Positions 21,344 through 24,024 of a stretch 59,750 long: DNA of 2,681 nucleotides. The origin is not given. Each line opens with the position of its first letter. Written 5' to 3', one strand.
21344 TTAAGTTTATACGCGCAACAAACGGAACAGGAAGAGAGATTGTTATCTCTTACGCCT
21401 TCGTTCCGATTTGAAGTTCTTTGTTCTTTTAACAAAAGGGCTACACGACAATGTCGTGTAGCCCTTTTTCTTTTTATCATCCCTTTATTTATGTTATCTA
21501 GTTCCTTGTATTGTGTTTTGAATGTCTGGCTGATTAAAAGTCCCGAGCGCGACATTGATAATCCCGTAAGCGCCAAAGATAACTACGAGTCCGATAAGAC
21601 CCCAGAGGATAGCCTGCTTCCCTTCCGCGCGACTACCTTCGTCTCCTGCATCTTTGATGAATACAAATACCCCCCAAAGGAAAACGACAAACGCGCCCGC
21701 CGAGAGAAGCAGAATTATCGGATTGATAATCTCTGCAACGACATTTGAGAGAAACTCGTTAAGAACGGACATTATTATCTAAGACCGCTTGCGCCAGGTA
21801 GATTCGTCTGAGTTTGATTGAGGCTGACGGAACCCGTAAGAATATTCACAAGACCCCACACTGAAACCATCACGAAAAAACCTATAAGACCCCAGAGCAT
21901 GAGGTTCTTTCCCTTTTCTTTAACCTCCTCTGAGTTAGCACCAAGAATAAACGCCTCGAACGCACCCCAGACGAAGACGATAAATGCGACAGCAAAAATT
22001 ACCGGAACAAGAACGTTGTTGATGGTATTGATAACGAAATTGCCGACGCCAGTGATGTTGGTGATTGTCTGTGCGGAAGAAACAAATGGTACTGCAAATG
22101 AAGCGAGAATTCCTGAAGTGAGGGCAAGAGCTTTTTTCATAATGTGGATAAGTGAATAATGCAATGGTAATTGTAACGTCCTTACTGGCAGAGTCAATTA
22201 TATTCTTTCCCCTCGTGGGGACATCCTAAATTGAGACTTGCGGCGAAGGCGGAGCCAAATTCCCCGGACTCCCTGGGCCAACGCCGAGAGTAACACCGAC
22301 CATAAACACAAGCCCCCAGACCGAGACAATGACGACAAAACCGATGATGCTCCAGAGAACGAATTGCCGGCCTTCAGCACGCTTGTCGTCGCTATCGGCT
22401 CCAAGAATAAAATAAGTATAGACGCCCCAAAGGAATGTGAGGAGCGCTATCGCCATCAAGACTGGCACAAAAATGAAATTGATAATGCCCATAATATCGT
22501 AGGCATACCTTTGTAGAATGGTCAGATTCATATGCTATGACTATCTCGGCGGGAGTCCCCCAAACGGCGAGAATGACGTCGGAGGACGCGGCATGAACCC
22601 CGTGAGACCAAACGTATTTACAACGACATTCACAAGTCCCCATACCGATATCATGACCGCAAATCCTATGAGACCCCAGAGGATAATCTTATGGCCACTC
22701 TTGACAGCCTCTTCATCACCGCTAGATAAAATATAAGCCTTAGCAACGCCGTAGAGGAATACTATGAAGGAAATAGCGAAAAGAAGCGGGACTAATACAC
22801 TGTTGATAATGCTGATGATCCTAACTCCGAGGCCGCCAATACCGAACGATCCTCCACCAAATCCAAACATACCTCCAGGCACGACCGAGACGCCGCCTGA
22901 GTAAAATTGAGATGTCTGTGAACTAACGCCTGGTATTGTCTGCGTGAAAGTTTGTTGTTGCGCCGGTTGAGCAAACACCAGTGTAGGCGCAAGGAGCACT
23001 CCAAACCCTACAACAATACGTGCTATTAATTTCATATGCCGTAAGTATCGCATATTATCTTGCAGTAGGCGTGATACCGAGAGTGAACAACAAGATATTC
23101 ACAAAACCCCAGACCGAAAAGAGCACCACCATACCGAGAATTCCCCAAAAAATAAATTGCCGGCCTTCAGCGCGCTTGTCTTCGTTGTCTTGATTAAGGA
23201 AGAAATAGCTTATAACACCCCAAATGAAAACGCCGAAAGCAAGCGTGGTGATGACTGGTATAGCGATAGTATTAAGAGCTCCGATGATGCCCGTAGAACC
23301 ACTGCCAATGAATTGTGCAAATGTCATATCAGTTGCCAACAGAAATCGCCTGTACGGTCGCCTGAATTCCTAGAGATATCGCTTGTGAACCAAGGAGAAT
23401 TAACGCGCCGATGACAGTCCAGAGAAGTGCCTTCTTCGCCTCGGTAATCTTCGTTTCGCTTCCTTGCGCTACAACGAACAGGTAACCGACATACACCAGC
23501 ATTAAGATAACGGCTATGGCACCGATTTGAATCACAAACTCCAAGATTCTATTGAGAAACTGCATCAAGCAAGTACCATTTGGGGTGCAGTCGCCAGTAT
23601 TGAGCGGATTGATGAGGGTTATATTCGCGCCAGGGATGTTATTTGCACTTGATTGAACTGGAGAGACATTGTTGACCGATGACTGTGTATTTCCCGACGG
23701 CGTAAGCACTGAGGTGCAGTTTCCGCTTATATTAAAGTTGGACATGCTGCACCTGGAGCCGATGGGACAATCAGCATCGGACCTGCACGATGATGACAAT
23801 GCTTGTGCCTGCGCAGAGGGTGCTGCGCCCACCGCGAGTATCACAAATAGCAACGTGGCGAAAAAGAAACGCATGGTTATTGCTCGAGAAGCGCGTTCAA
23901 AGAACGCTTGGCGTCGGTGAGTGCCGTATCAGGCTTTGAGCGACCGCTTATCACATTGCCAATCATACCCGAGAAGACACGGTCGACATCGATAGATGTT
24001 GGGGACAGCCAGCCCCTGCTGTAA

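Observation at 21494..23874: Six tandem paralogs of a VirB2/TrbC-like two-TM mini-protein, with no type IV secretion machinery in sight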

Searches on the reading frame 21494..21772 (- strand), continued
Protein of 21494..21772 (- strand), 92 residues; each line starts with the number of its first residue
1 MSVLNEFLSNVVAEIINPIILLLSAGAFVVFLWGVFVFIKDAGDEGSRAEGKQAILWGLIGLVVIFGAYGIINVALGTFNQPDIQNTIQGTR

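Call 96: find_encoding_contigs(protein=P0272, flank=10000, max_places=1)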
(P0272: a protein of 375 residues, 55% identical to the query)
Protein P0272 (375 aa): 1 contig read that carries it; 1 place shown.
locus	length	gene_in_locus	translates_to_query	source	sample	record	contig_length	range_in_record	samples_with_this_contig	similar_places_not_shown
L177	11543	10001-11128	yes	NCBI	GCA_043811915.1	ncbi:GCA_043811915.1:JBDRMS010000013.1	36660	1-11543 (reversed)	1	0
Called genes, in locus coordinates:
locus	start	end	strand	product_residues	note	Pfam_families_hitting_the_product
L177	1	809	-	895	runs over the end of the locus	PF00690:Cation_ATPase_N, PF00122:E1-E2_ATPase, PF00702:Hydrolase, PF13246:Cation_ATPase, PF08282:Hydrolase_3 (weak), PF00689:Cation_ATPase_C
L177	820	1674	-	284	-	PF04932:Wzy_C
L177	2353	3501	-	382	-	PF21543:CvfB_2nd (faint), PF00575:S1, PF23459:S1_RRP5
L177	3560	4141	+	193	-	PF13483:Lactamase_B_3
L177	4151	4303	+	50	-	-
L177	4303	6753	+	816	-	PF00521:DNA_topoisoIV, PF03989:DNA_gyraseA_C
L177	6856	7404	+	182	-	PF01209:Ubie_methyltran, PF13847:Methyltransf_31, PF08241:Methyltransf_11, PF08242:Methyltransf_12 (weak), PF13649:Methyltransf_25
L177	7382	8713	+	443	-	PF01547:SBP_bac_1, PF13416:SBP_bac_8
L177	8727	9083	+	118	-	-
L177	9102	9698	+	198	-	PF18895:T4SS_pilin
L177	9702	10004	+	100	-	PF18895:T4SS_pilin (weak)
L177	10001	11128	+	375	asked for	PF04290:DctQ (faint), PF04956:TrbC (faint), PF18895:T4SS_pilin, PF27259:AF_1499 (faint), PF02322:Cyt_bd_oxida_II (faint), PF18895:T4SS_pilin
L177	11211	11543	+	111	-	PF18895:T4SS_pilin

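Call 97: find_encoding_contigs(protein=P0179, flank=10000, max_places=1)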
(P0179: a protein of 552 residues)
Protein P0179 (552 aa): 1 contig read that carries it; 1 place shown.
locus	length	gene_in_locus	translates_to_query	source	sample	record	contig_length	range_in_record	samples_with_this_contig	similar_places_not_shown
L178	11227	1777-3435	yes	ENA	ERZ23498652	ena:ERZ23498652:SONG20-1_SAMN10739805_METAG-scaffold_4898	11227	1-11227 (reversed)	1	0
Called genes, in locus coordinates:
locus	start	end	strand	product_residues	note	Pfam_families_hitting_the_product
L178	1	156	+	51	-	?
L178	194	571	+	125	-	PF18895:T4SS_pilin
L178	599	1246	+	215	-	PF18895:T4SS_pilin (weak)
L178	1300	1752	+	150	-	PF18895:T4SS_pilin (weak)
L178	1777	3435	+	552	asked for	PF02322:Cyt_bd_oxida_II (faint), PF04956:TrbC (faint), PF18895:T4SS_pilin, PF27259:AF_1499 (faint), PF18895:T4SS_pilin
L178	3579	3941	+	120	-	PF18895:T4SS_pilin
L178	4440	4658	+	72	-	-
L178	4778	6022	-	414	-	-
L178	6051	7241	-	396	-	-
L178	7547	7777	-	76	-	-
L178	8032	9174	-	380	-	PF13439:Glyco_transf_4, PF13579:Glyco_trans_4_4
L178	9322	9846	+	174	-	-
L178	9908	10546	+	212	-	-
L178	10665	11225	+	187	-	?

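Call 99: find_encoding_contigs(protein=P0281, flank=10000, max_places=2)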
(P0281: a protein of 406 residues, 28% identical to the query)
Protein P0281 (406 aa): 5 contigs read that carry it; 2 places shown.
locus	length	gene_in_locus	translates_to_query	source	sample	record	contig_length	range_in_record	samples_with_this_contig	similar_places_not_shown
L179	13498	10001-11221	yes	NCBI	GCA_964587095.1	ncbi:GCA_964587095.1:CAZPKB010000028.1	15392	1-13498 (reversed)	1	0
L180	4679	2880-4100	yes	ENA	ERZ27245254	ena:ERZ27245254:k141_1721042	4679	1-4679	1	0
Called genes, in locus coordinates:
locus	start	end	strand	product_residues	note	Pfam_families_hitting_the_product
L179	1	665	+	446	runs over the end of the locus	PF00005:ABC_tran (faint), PF00025:Arf (faint), PF01926:MMR_HSR1, PF02421:FeoB_N, PF01926:MMR_HSR1, PF02421:FeoB_N, PF00009:GTP_EFTU, PF14714:KH_dom-like, +8 more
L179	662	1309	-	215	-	PF18306:LDcluster4, PF03641:Lysine_decarbox (weak)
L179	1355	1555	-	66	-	-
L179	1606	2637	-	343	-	PF02618:YceG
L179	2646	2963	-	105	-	PF02575:YbaB_DNA_bd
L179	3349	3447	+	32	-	-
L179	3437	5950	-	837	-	PF01935:DUF87 (faint), PF26449:DUF8128, PF02534:T4SS-DNA_transf, PF10412:TrwB_AAD_bind, PF12696:TraG-D_C (faint)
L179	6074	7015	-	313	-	PF03330:DPBB_1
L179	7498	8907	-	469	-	PF08823:PG_binding_2 (faint), PF01471:PG_binding_1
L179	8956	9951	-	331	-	PF01321:Creatinase_N, PF00557:Peptidase_M24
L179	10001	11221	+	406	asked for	PF01554:MatE (faint), PF18895:T4SS_pilin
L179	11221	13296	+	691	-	PF00801:PKD (faint), PF18911:PKD_4 (weak)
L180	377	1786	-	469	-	PF08823:PG_binding_2 (faint), PF01471:PG_binding_1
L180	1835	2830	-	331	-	PF01321:Creatinase_N, PF00557:Peptidase_M24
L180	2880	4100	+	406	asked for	PF01554:MatE (faint), PF18895:T4SS_pilin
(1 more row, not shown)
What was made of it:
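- A related multi-hairpin gene in a Peribacteraceae contig lies 4 kb from a VirD4-like coupling protein (call 99).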

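Call 100: search_protein_families(library=phrogs, alignment_id=A1, max_evalue=0.01)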
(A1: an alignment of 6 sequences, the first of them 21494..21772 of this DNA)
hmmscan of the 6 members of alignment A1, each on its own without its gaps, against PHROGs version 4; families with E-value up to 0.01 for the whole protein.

A. member 1, window:21494-21772:- (92 aa): 0 families

B. families by the number of members that match (of 6 scanned): 0 families
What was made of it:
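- On Phage holins / lysis cassette proteins: No PHROG hits (call 100).
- No PHROG match for any of the six (call 100).
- Tried and rejected: Rejected (call 100).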

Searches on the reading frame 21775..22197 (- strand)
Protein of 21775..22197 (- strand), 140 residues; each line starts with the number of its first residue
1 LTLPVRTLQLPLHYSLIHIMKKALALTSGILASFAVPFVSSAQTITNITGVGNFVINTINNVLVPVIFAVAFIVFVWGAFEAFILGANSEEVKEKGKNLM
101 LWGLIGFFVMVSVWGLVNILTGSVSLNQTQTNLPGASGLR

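Call 3: search_protein_families(library=pfam, proteins=[window:21775-22197:-], max_evalue=1)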
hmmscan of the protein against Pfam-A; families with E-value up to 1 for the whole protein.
window:21775-22197:- (140 aa): 3 families
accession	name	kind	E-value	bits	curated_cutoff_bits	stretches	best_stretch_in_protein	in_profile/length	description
PF18895.5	T4SS_pilin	-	4e-10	40.1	26.6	1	55-120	8-71/71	Type IV secretion system pilin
PF04956.18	TrbC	-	0.024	15.3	27.9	1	20-93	8-75/98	TrbC/VIRB2 pilin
PF05875.18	Ceramidase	-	0.043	13.7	32.5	1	12-134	85-204/259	Ceramidase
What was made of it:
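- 21775..22140 (-): W5, position-5 pilin-like protein. It is 121 aa from the ATG at 22140 (the ORF list gives a TTG at 22197, 140 aa). It has a signal peptide and is the best-conserved member. PF18895 scores 40.1 bits (call 3).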

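Call 72: search_protein_families(library=ncbifam, proteins=[window:21775-22140:-], max_evalue=0.01)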
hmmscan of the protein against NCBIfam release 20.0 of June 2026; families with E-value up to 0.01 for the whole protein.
window:21775-22140:- (121 aa): 2 families
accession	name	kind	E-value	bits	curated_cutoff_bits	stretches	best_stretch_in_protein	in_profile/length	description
NF045849.1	ICE_MMCAP2_0565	equivalog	1.2e-08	34.5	40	1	28-104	1-79/80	Mbov_0395 family pilin-like conjugal transfer protein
NF045931.1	LP_sig_MAG6090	domain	0.00043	20.1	35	1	1-23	1-22/25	lipoprotein, MAG6090 family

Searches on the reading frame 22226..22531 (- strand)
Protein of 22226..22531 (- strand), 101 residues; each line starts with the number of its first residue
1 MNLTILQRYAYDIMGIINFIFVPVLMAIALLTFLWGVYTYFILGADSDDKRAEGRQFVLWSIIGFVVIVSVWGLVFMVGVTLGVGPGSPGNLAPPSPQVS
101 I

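Call 3: search_protein_families(library=pfam, proteins=[window:22226-22531:-], max_evalue=1)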
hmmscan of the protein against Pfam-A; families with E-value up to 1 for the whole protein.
window:22226-22531:- (101 aa): 4 families
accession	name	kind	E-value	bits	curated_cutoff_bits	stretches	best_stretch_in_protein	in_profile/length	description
PF18895.5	T4SS_pilin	-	3e-09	37.3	26.6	1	20-75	15-68/71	Type IV secretion system pilin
PF10251.14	PEN-2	-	0.0038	18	25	1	26-78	15-74/93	Presenilin enhancer-2 subunit of gamma secretase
PF11190.13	DUF2976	-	0.058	13.7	28.2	1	3-74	16-80/87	Protein of unknown function (DUF2976)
PF17591.7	UL41A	-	0.23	12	29.7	1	13-51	23-63/78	Herpesvirus UL41A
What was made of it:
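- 22226..22531 (-): W4, position-4 pilin-like protein (101 aa). It has no signal peptide here and a Pro-rich C-tail. In 12 of the 71 analysed arrays this position carries a C-terminal tail of 60 aa or more, up to about 310 aa. Thirteen of the 71 position-4 tails have at least four Cys. PF18895 scores 37.3 bits (call 3).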

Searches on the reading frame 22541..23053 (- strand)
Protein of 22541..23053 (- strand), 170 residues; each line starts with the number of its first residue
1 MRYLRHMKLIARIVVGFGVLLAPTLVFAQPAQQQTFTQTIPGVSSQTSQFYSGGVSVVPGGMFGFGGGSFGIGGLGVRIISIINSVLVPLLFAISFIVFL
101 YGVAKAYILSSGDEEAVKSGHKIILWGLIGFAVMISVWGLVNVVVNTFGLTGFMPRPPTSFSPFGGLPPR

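Call 3: search_protein_families(library=pfam, proteins=[window:22541-23053:-], max_evalue=1)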
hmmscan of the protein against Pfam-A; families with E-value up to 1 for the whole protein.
window:22541-23053:- (170 aa): 2 families
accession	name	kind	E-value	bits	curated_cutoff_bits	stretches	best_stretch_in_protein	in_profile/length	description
PF18895.5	T4SS_pilin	-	2.5e-05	24.7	26.6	1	79-144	8-71/71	Type IV secretion system pilin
PF12501.13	DUF3708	-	0.013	15.6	24.1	1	88-148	1-66/166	Phosphate ATP-binding cassette transporter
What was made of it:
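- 22541..23053 (-): W3, position-3 pilin-like protein (170 aa). It has a signal peptide, a Gly-rich N-domain, the core, and a Pro-rich C-tail. PF18895 scores 24.7 bits, just under the cut-off of 26.6 (call 3).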

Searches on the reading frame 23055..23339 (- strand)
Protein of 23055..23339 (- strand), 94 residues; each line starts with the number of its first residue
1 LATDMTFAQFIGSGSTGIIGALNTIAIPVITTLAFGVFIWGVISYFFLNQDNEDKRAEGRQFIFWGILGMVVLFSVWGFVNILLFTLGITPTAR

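Call 3: search_protein_families(library=pfam, proteins=[window:23055-23339:-], max_evalue=1)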
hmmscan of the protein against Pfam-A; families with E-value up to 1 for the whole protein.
window:23055-23339:- (94 aa): 4 families
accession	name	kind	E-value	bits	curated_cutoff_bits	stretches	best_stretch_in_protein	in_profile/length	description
PF18895.5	T4SS_pilin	-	4.1e-08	33.6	26.6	1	15-83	5-71/71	Type IV secretion system pilin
PF12442.13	DUF3681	-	0.011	16.6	24.3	1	35-79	48-95/96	Protein of unknown function (DUF3681)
PF16192.10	PMT_4TMC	-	0.02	14.8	32.4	1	32-92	130-189/202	C-terminal four TMM region of protein-O-mannosyltransferase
PF06570.16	DUF1129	-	0.5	10.4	29.1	1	30-84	114-172/207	Protein of unknown function (DUF1129)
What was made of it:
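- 23055..23327 (-): W2, position-2 pilin-like protein. It is 90 aa from the ATG at 23327 (the ORF list gives a TTG at 23339, 94 aa). It has no signal peptide and a short N-tail. PF18895 scores 33.6 bits (call 3).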

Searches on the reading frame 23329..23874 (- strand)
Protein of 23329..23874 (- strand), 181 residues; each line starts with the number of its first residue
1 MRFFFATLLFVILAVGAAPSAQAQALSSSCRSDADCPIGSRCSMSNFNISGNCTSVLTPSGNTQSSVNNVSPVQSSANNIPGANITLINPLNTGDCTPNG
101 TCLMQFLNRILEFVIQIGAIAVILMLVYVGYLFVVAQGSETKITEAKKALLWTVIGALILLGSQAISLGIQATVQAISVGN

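Call 3: search_protein_families(library=pfam, proteins=[window:23329-23874:-], max_evalue=1)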
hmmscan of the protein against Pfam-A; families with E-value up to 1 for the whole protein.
window:23329-23874:- (181 aa): 7 families
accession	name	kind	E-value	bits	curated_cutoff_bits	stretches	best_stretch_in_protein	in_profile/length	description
PF18895.5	T4SS_pilin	-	2.2e-08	34.5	26.6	1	105-161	7-62/71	Type IV secretion system pilin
PF04956.18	TrbC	-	0.00024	21.7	27.9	1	105-167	39-95/98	TrbC/VIRB2 pilin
PF02790.20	COX2_TM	-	0.0073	16.9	22.8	1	98-167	14-85/88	Cytochrome C oxidase subunit II, transmembrane domain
PF07127.16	Nodulin_late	-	0.052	14.3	30.4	1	2-39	6-39/54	Late nodulin domain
PF23416.1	DUF7107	-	0.082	13.7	24.6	1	22-43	21-42/48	Domain of unknown function (DUF7107)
PF00864.24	P2X_receptor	-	0.18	11.3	27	1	24-79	108-161/361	ATP P2X receptor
PF06070.16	Herpes_UL32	-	0.57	8.2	25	1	39-94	1002-1057/1123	Herpesvirus large structural phosphoprotein UL32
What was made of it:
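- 23329..23874 (-): W1, position-1 pilin-like protein (181 aa). It has a signal peptide, then a Cys-rich and Asn/Ser/Thr-rich ectodomain, then the two-helix core. It is the most divergent member and the most VirB2/TrbC-like. PF18895 scores 34.5 bits and TrbC 21.7 bits, E 2.4e-4 (call 3).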

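Call 11: find_encoding_contigs(protein=window:23329-23874:-, flank=10000, max_places=10)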
Protein window:23329-23874:- (181 aa): no gene with exactly this product is on record in the collection.
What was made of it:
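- Tried and rejected: Not on record (call 11).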

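Call 40: search_solved_structures(query=window:23329-23874:-, max_evalue=10, show_alignments=2)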
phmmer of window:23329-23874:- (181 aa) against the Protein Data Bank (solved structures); distinct sequences matched with E-value up to 10: 3.
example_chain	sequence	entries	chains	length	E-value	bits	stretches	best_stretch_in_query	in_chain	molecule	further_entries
9ddx_A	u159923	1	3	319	3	11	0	24-58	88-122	P2X purinoceptor 2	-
9z32_A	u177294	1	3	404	4.2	10.6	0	24-58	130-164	Isoform B of P2X purinoceptor 2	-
9ddv_A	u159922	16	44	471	6.3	10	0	24-58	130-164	P2X purinoceptor 2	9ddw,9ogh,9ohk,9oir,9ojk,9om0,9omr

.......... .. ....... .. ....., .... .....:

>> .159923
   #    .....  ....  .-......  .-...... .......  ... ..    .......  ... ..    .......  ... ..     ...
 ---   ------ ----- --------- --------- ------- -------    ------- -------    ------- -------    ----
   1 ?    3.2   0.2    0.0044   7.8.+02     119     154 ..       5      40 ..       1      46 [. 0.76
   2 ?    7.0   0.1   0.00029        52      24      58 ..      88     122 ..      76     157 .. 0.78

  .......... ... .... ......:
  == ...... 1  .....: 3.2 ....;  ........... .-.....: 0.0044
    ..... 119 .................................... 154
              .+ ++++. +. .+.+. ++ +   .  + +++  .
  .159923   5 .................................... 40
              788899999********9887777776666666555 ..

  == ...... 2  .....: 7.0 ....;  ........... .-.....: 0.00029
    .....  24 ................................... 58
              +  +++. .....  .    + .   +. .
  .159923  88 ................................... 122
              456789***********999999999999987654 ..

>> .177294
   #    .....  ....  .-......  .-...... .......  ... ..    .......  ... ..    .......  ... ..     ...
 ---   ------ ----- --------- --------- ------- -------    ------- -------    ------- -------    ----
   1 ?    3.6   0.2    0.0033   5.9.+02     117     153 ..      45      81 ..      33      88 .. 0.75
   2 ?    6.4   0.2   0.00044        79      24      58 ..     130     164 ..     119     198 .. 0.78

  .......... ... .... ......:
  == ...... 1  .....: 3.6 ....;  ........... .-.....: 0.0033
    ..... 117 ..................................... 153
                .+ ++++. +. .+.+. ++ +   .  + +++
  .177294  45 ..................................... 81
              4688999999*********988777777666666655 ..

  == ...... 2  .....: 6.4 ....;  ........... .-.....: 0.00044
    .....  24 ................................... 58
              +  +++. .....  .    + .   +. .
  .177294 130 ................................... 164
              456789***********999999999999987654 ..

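Call 72: search_protein_families(library=ncbifam, proteins=[window:23329-23874:-], max_evalue=0.01)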
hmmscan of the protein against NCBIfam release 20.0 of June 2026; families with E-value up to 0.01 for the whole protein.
window:23329-23874:- (181 aa): 1 family
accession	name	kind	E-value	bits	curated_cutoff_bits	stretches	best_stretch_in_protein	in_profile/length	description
NF045849.1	ICE_MMCAP2_0565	equivalog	0.0011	18.6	40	1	104-170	10-76/80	Mbov_0395 family pilin-like conjugal transfer protein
